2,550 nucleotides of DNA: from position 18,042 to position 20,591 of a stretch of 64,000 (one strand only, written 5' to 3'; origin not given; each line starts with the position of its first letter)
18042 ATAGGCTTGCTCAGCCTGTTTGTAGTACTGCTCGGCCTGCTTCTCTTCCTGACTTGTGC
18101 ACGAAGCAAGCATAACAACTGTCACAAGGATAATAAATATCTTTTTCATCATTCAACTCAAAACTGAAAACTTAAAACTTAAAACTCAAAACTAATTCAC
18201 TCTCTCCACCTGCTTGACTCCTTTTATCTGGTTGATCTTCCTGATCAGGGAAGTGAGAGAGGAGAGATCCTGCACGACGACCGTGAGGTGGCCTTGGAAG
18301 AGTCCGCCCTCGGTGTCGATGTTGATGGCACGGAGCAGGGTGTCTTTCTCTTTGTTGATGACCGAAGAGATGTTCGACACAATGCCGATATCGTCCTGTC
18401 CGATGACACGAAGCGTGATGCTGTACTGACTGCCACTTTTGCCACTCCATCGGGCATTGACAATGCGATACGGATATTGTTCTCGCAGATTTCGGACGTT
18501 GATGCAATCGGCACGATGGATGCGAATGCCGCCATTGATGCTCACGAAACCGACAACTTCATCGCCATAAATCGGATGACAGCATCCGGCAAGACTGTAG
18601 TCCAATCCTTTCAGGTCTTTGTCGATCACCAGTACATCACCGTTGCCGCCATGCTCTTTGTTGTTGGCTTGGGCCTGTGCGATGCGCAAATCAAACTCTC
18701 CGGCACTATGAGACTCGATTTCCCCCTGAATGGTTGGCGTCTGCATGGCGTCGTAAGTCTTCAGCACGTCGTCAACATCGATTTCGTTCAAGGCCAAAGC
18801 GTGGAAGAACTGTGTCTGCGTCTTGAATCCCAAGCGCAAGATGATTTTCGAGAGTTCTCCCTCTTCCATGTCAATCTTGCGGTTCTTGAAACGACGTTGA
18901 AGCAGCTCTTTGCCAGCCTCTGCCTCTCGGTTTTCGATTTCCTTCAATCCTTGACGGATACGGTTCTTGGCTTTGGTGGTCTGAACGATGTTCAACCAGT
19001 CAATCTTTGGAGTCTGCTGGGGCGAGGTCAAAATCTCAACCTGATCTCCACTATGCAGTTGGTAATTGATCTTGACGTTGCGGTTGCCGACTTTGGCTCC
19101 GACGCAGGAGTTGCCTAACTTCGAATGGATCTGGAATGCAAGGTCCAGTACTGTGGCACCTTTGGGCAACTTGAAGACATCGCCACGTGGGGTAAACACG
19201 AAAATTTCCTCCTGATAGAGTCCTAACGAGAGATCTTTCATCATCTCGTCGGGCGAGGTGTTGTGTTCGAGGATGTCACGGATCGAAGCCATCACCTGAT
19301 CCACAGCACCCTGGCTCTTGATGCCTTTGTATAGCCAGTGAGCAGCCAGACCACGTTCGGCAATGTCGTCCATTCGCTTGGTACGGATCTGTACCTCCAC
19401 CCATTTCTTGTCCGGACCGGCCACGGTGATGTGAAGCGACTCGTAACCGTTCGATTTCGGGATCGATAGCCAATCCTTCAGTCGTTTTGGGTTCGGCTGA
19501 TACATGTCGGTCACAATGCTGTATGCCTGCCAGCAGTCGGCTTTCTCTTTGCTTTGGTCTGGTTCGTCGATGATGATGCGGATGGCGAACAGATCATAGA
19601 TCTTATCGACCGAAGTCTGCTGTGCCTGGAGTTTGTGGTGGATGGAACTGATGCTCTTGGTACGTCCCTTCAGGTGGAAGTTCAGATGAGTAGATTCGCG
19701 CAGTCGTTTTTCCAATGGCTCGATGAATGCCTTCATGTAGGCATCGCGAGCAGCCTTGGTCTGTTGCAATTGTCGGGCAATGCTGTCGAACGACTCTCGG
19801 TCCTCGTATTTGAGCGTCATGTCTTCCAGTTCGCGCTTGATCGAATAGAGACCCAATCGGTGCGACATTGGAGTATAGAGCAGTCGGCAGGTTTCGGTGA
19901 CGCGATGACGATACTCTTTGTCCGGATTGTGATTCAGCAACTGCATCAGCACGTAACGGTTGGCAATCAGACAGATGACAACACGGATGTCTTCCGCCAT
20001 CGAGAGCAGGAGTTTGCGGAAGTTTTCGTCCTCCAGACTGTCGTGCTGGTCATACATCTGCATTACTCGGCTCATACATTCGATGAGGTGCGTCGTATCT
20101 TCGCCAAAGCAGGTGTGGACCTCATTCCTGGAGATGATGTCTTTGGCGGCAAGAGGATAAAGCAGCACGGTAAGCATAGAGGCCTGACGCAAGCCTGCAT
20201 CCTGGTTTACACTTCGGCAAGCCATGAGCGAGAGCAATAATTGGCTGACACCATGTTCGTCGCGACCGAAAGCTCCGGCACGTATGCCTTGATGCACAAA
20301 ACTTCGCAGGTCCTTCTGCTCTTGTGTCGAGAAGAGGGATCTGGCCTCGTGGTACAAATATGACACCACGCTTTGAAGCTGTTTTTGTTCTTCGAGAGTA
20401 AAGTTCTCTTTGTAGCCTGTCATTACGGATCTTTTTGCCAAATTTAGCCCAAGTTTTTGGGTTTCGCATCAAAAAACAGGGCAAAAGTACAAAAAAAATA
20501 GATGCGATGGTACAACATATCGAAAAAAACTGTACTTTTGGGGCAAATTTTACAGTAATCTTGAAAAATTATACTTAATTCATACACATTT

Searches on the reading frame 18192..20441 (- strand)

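Call 34: search_protein_families(library=pfam, proteins=[window:18192-20441:-], max_evalue=0.001)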
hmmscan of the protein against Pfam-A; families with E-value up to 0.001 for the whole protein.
window:18192-20441:- (749 aa): 5 families
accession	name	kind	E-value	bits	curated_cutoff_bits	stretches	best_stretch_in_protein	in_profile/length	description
PF04607.23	RelA_SpoT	-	1.7e-35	122.2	27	1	259-373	1-110/113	Region found in RelA / SpoT proteins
PF02824.27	TGS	-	4.3e-18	65.5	22.2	1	413-472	1-60/60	TGS domain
PF13291.12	ACT_4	-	4.5e-17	62.9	27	1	670-747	2-80/80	ACT domain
PF13328.12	HD_4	-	2.3e-16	60.4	27.2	1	62-198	14-155/156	HD domain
PF19296.4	RelA_AH_RIS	-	8.8e-09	36.1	23.8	1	484-644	2-170/185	RelA/SpoT, AH and RIS domains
